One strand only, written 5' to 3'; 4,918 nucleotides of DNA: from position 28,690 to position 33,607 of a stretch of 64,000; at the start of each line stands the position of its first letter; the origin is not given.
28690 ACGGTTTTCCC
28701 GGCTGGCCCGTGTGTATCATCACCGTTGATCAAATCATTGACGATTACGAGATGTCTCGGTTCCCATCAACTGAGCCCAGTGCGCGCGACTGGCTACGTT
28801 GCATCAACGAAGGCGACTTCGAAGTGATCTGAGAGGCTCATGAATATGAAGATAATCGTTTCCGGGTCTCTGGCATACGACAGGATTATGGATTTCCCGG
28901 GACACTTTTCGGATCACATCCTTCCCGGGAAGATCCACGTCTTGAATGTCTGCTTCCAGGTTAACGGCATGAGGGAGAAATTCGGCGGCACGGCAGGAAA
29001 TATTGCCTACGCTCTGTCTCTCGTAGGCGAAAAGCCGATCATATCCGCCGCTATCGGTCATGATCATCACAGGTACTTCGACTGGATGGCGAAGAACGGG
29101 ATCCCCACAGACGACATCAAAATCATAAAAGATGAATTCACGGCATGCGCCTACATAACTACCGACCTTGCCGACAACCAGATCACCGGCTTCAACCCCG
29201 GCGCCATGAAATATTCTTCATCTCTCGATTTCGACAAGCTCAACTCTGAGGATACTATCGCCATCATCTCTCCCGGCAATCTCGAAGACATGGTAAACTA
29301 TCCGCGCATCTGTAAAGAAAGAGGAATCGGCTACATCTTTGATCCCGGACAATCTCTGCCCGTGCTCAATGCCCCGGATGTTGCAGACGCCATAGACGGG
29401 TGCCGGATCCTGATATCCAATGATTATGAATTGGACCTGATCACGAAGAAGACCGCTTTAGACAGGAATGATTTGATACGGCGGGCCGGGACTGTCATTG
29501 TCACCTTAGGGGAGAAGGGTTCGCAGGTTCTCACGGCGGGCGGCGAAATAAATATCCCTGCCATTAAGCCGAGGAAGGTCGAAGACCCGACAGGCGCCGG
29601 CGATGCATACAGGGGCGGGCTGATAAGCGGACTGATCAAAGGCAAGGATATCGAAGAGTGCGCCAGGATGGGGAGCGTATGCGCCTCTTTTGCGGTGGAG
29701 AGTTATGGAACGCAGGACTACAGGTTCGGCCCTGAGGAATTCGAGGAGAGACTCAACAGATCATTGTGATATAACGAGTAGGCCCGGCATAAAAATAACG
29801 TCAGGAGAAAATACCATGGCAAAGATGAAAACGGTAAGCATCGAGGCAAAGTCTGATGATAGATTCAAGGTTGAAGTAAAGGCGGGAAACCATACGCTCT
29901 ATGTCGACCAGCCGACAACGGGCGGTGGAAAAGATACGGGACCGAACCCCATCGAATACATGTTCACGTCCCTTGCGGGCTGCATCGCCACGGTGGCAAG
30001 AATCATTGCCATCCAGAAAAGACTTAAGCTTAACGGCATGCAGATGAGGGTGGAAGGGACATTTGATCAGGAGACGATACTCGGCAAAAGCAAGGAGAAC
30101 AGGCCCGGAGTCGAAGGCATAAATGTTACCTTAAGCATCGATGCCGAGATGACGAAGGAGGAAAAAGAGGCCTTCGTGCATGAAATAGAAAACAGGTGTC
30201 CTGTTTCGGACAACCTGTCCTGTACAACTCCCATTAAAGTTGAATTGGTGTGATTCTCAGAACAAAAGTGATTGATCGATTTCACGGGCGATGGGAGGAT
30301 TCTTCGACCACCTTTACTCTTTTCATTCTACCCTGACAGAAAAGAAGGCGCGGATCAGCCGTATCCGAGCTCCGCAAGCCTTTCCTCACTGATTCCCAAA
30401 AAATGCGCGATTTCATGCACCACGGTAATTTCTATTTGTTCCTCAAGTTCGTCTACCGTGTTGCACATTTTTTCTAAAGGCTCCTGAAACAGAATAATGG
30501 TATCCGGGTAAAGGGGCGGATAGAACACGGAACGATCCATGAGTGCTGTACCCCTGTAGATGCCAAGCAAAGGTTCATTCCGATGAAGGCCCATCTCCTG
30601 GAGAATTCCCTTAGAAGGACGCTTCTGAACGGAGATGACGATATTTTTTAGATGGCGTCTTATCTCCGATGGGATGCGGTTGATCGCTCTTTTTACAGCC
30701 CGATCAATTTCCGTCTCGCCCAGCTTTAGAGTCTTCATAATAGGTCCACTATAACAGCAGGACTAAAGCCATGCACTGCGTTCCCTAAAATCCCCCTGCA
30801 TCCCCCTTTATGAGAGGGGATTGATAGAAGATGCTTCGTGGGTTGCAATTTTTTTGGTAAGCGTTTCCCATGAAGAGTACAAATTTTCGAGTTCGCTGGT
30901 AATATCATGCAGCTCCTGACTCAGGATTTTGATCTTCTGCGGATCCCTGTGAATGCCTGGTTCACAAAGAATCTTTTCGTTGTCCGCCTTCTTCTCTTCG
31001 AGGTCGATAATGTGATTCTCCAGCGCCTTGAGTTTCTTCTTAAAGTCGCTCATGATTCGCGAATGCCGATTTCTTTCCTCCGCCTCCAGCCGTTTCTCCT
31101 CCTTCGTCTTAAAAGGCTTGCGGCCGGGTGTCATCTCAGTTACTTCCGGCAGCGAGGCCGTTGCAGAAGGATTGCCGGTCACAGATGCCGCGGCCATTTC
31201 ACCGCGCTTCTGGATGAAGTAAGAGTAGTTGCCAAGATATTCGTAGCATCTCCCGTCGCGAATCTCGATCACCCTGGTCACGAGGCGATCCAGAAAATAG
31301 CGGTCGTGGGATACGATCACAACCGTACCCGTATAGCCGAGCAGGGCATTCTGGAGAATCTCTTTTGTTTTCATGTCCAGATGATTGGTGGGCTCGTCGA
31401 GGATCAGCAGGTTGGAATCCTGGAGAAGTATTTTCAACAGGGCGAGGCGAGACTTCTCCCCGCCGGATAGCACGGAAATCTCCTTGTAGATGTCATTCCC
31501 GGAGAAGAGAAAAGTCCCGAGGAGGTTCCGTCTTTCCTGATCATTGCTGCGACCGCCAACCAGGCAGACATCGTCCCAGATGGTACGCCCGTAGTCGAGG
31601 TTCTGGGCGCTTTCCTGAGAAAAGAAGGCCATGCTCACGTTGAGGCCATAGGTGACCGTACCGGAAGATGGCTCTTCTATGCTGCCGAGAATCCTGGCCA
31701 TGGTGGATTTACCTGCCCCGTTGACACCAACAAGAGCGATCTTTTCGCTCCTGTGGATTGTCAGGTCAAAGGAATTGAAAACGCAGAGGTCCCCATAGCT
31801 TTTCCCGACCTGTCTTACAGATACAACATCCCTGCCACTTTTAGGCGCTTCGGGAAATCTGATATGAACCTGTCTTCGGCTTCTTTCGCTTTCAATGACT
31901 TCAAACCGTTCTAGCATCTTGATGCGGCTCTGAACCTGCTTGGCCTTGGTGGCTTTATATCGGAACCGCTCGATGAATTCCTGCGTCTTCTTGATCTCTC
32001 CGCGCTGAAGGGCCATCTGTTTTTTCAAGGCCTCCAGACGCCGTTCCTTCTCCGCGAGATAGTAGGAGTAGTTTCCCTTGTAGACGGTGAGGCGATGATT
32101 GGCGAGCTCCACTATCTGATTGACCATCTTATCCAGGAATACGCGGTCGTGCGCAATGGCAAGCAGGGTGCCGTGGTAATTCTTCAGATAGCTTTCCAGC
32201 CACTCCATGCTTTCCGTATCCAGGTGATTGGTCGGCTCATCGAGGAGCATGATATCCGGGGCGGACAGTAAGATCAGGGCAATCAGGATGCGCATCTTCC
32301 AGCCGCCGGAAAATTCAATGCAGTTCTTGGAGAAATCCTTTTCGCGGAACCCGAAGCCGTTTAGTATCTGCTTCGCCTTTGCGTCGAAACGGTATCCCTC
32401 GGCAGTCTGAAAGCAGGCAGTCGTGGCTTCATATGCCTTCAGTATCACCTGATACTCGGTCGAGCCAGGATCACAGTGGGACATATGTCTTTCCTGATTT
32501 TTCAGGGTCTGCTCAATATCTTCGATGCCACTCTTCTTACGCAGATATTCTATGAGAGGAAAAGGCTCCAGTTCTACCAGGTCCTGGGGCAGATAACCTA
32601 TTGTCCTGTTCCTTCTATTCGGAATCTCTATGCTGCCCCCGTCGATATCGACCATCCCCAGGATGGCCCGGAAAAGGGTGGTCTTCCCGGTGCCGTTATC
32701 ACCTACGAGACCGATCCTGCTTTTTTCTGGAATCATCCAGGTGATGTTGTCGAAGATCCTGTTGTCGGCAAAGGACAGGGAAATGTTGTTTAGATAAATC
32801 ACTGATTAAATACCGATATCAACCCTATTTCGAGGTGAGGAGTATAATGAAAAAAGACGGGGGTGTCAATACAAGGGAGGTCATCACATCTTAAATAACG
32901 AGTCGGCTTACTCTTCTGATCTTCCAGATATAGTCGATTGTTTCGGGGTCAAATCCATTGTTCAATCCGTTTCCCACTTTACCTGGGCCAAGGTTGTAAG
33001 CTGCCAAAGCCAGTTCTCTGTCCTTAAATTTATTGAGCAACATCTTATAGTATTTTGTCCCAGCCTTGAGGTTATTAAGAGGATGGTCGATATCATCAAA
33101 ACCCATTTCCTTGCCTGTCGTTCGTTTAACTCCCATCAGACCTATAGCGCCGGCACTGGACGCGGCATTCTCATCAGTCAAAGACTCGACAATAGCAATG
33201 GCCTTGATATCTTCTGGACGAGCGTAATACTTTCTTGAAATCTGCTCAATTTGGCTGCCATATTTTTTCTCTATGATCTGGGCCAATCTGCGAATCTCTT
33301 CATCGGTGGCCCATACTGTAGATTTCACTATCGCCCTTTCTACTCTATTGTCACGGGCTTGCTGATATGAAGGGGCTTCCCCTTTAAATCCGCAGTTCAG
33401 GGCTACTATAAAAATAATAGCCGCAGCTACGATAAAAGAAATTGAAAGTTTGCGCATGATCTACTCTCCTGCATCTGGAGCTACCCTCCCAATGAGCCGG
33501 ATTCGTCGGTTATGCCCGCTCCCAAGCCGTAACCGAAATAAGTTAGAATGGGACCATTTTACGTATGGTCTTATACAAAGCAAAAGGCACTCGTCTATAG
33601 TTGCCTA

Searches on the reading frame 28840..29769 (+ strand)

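Call 9: search_protein_families(library=pfam, proteins=[window:28840-29769:+], max_evalue=0.001)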
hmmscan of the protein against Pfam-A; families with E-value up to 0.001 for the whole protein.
window:28840-29769:+ (309 aa): 1 family
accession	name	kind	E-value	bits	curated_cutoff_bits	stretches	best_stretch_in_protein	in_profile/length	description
PF00294.29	PfkB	-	2.9e-46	158.6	25.8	1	40-293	27-297/302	pfkB family carbohydrate kinase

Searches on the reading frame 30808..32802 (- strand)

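Call 9: search_protein_families(library=pfam, proteins=[window:30808-32802:-], max_evalue=0.001)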
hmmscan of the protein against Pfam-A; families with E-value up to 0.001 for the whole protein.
window:30808-32802:- (664 aa): 12 families
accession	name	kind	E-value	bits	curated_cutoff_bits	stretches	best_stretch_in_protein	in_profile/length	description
PF00005.33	ABC_tran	-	2.5e-46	158.1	25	2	18-192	2-137/137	ABC transporter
PF12848.13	ABC_tran_Xtn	-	1.2e-28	99.5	25.9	1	231-314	1-83/85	ABC transporter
PF13304.12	AAA_21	-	6e-13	50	27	1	430-505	223-304/304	AAA domain, putative AbiEii toxin, Type IV TA system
PF16326.10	ABC_tran_CTD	-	9.9e-12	45.3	32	1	588-649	7-68/69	ABC transporter C-terminal domain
PF02463.25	SMC_N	-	1.9e-09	37.7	40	0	241-506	105-204/220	RecF/RecN/SMC N terminal domain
PF13555.12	AAA_29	-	1.3e-07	31.7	27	0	15-47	10-42/61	P-loop containing region of AAA domain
PF13238.12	AAA_18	-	0.00012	22.9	29.4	0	355-375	1-21/128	AAA domain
PF00004.35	AAA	-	0.0002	22.3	21.2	0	32-74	3-45/131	ATPase family associated with various cellular activities (AAA)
PF13401.12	AAA_22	-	0.00036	21.3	27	0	32-60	10-41/130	AAA domain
PF13191.12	AAA_16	-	0.00079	20.4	32.6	0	32-54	29-51/167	AAA ATPase domain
PF08477.19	Roc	-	0.00082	20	27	0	354-410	1-62/119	Ras of Complex, Roc, domain of DAPkinase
PF02367.23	TsaE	-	0.00093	19.6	26.6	0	23-55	17-49/128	Threonylcarbamoyl adenosine biosynthesis protein TsaE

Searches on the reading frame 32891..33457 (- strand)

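Call 10: search_protein_families(library=pfam, proteins=[window:32891-33457:-], max_evalue=0.001)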
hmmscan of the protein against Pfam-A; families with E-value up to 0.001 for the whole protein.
window:32891-33457:- (188 aa): 1 family
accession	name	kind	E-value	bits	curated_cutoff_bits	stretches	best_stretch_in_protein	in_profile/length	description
PF01464.25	SLT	-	3.5e-21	75.4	21.3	1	70-170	3-110/117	Transglycosylase SLT domain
